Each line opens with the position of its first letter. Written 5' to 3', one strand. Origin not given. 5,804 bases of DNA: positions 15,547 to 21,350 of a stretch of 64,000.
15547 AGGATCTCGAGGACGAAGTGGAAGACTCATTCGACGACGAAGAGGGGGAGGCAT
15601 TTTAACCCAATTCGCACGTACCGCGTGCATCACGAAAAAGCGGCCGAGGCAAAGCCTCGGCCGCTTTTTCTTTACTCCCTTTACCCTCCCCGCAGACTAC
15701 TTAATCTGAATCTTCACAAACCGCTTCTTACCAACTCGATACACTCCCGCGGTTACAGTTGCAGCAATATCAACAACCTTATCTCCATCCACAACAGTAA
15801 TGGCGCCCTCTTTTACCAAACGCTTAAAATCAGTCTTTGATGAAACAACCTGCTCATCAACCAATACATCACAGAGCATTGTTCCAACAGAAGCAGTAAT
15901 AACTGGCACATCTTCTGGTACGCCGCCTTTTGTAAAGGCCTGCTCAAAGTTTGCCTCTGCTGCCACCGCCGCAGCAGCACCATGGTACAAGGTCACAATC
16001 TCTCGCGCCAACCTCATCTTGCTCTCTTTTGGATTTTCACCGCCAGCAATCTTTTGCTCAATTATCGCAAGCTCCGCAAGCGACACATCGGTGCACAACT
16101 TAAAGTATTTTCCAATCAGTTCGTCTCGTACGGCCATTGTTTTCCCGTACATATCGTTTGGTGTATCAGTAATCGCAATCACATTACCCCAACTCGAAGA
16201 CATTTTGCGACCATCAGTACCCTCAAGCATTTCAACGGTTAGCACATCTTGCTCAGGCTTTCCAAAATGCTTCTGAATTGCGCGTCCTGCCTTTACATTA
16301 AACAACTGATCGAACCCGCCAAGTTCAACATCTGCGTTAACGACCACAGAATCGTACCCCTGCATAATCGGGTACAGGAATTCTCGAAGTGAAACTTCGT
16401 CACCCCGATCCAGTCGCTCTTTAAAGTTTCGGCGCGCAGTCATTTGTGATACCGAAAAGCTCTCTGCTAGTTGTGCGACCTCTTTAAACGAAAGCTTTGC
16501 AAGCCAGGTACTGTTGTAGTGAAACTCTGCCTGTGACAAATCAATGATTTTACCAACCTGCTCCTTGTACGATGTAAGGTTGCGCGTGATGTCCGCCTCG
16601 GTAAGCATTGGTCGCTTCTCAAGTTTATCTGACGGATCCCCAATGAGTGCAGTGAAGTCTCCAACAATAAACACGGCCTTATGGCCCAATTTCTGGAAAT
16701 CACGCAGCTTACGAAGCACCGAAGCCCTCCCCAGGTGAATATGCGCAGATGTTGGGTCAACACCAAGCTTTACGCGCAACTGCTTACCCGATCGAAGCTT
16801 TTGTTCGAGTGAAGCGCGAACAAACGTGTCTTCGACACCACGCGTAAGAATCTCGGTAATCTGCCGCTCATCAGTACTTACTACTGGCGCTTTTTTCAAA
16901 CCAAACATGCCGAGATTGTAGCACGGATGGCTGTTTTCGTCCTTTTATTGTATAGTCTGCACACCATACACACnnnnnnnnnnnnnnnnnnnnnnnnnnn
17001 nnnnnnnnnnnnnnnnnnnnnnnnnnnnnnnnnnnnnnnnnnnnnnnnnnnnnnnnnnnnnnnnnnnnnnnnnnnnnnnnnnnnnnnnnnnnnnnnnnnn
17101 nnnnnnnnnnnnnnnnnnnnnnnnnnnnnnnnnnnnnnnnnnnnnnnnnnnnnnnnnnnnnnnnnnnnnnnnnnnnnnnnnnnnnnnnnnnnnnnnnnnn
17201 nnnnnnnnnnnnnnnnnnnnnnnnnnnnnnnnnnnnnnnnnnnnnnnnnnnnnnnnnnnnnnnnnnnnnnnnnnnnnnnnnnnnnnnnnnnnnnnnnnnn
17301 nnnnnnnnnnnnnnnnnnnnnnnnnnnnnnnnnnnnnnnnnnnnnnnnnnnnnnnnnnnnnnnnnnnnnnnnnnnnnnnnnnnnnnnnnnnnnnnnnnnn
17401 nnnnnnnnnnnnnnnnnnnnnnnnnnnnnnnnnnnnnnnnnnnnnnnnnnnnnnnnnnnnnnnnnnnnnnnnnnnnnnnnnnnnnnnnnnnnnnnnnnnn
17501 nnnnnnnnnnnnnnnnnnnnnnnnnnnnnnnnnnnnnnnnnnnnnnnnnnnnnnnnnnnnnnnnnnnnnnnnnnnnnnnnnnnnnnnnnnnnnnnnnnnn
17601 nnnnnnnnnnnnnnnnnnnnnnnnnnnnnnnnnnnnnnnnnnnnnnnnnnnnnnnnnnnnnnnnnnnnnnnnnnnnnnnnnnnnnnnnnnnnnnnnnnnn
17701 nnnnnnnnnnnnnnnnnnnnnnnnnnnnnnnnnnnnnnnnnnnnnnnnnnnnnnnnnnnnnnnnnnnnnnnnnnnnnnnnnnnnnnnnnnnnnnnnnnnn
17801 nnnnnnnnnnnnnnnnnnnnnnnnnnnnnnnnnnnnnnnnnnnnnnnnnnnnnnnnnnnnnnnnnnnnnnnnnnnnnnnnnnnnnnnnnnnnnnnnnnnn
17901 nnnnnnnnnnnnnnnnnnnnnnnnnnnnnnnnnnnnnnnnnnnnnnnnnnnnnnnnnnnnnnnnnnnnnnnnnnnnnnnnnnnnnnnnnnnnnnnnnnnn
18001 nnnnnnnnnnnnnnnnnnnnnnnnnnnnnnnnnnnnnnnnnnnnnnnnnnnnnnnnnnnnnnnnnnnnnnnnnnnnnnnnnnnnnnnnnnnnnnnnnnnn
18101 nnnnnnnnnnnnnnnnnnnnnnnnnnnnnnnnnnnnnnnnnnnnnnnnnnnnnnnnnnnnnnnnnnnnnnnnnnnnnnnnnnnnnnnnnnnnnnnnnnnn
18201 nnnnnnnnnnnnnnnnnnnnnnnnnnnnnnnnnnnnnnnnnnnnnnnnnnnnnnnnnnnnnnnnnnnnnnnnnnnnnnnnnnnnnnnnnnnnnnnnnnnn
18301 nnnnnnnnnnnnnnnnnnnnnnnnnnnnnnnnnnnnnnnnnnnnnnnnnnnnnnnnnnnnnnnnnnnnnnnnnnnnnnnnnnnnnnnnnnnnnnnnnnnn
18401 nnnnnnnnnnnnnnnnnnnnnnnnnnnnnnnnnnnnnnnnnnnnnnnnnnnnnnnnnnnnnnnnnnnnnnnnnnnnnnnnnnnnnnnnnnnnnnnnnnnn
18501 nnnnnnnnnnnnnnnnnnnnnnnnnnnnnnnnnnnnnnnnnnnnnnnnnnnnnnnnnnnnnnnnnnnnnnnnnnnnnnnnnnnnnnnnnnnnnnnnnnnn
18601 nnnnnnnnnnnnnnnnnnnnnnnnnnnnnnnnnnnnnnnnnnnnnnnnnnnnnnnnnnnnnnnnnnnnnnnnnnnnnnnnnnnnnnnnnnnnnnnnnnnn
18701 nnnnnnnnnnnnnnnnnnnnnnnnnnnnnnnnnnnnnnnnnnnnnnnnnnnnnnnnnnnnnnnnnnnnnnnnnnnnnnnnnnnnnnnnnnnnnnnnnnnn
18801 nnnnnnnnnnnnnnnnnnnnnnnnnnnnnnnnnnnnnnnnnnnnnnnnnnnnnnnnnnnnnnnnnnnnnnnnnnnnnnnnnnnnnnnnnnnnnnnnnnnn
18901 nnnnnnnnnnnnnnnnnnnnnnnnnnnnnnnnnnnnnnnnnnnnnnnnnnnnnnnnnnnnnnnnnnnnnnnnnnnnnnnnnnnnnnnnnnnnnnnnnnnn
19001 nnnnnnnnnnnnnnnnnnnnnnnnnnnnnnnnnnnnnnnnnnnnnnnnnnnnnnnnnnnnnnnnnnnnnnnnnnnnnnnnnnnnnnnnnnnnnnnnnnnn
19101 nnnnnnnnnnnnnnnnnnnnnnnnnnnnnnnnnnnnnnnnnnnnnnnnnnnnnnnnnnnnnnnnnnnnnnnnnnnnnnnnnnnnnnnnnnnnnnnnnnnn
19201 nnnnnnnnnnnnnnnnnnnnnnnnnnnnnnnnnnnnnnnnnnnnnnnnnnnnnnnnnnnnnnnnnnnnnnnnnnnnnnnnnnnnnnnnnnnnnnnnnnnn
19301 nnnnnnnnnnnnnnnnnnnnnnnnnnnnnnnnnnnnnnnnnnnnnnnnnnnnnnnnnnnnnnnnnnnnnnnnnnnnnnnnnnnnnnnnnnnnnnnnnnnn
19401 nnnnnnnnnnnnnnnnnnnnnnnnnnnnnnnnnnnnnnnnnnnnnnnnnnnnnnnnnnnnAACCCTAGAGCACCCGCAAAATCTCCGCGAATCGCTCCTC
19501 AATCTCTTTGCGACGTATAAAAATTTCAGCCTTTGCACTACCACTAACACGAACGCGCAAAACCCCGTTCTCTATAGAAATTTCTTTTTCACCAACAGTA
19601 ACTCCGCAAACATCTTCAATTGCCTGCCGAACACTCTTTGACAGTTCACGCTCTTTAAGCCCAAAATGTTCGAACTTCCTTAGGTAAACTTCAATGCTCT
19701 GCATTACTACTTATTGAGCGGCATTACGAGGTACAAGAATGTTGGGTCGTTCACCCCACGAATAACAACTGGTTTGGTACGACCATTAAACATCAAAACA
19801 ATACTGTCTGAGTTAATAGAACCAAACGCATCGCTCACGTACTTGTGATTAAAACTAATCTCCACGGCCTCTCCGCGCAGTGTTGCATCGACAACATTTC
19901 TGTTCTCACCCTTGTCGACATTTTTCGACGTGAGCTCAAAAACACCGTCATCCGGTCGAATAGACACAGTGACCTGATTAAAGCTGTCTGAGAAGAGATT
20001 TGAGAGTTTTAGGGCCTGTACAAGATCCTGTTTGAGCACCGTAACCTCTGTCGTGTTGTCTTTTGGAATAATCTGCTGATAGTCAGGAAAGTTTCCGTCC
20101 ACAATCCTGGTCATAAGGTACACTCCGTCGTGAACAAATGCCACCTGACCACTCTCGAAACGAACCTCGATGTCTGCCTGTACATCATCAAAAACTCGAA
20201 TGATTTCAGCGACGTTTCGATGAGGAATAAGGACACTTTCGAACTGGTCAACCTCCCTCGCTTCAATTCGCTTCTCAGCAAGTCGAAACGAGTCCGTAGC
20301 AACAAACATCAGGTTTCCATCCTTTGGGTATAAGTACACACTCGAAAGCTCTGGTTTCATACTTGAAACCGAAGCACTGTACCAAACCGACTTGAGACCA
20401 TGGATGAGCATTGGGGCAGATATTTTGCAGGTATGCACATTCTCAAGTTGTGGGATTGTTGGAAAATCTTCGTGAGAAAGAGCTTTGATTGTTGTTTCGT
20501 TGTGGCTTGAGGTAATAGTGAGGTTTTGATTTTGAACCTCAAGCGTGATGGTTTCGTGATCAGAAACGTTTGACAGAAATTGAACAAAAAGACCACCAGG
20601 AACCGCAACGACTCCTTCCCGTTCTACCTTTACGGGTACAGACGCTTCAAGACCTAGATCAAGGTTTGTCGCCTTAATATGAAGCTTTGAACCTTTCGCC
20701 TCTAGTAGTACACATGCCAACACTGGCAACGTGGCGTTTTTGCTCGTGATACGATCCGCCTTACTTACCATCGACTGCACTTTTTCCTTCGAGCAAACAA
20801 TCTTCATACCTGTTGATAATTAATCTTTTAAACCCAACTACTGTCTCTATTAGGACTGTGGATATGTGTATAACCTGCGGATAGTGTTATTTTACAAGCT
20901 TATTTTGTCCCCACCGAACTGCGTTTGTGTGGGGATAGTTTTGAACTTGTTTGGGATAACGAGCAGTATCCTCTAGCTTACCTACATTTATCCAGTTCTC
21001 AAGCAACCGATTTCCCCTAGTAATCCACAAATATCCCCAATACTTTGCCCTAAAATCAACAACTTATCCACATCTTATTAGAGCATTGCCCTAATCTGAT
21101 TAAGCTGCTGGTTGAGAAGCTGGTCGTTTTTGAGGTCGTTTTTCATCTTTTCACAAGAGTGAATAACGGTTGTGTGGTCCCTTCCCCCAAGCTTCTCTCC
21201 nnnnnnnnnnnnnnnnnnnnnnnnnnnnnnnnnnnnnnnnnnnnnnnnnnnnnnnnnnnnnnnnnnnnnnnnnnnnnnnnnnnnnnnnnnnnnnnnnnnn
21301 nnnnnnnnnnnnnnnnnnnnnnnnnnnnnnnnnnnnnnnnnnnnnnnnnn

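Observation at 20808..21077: DnaA-box cluster between dnaA and dnaN (oriC candidate 1)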

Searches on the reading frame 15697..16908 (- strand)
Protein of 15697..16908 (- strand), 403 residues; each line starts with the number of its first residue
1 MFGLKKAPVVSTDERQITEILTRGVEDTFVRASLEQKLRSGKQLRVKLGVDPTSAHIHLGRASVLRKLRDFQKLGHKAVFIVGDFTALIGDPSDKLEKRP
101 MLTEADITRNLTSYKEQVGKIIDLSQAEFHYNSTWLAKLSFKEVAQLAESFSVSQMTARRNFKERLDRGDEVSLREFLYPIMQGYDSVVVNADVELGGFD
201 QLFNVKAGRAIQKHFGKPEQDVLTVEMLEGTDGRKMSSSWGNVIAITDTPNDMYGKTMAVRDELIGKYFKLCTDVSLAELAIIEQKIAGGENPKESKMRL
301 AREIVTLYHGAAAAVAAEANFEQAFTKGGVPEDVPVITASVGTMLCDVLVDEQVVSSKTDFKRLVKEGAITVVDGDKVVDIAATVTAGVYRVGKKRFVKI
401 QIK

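Call 4: search_protein_families(library=pfam, proteins=[window:15697-16908:-])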
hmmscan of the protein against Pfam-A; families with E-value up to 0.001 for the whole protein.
window:15697-16908:- (403 aa): 3 families
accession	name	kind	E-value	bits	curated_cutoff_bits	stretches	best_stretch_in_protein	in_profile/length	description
PF00579.31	tRNA-synt_1b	-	2e-71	241.2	21.1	1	42-325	4-291/292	tRNA synthetases class I (W and Y)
PF22421.1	SYY_C-terminal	-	1.3e-06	28.6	27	1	332-387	7-62/83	Tyrosine--tRNA ligase SYY-like C-terminal domain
PF08220.18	HTH_DeoR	-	0.0009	19.4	21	0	135-163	8-36/57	DeoR-like helix-turn-helix domain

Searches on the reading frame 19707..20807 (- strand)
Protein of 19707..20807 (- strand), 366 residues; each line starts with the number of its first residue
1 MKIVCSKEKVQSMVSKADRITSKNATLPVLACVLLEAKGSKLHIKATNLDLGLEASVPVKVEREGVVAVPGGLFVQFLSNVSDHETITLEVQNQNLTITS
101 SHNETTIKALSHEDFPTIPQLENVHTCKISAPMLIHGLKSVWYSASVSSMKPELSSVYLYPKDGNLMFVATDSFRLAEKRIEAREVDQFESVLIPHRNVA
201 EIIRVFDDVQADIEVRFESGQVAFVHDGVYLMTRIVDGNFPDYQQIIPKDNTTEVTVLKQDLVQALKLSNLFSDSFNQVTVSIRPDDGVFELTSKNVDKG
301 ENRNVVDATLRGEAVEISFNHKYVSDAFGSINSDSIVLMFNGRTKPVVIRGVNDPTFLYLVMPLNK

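Call 4: search_protein_families(library=pfam, proteins=[window:19707-20807:-])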
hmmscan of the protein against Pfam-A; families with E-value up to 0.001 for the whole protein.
window:19707-20807:- (366 aa): 3 families
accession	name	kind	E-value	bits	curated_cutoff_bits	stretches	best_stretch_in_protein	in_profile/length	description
PF00712.24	DNA_pol3_beta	-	3.1e-30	105.2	24.4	2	1-119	1-120/120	DNA polymerase III beta subunit, N-terminal domain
PF02768.20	DNA_pol3_beta_3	-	2.7e-25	89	27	1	245-364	2-120/121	DNA polymerase III beta subunit, C-terminal domain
PF02767.21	DNA_pol3_beta_2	-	8.7e-23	81.3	27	1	135-242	8-116/116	DNA polymerase III beta subunit, central domain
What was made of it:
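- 19707..20807 (-): dnaN (DNA polymerase III beta clamp, 366 aa). Pfam DNA_pol3_beta N-terminal, central and C-terminal domains (call 4).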

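Call 45: find_encoding_contigs(protein=window:19707-20807:-, flank=10000, max_places=5)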
Protein window:19707-20807:- (366 aa): 2 contigs read that carry it; 1 place shown.
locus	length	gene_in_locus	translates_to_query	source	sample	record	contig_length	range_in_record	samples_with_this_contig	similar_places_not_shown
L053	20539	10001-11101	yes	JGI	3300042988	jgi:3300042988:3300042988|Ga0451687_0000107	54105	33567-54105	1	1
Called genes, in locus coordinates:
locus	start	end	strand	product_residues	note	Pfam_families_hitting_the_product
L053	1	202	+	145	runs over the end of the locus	PF12666:PrgI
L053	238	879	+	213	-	PF26593:TraC-like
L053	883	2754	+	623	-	PF12846:AAA_10 (faint), PF19044:P-loop_TraG, PF01935:DUF87 (weak)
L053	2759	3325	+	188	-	-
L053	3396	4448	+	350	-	-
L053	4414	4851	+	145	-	PF18895:T4SS_pilin (weak)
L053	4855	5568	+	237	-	-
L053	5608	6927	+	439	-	-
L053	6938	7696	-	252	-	PF02096:60KD_IMP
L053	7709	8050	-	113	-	PF00825:Ribonuclease_P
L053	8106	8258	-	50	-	PF00468:Ribosomal_L34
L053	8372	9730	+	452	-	PF11638:DnaA_N, PF00308:Bac_DnaA, PF00004:AAA (weak), PF01695:IstB_IS21, PF13173:AAA_14 (weak), PF13401:AAA_22 (faint), PF08299:Bac_DnaA_C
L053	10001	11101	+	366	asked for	PF00712:DNA_pol3_beta, PF02767:DNA_pol3_beta_2, PF02768:DNA_pol3_beta_3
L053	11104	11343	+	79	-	-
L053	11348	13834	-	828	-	PF00912:Transgly, PF00905:Transpeptidase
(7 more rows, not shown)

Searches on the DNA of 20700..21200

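Call 56: search_rna_families(source=window, start=20700, end=21200, threshold=evalue, max_evalue=1)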
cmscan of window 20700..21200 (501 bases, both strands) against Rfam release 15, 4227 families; matches with E-value up to 1: 0.
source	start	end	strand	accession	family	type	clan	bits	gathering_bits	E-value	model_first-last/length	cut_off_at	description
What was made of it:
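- Tried and rejected: The Rfam scan at E<=1 found no match, so this reading was dropped (call 56).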
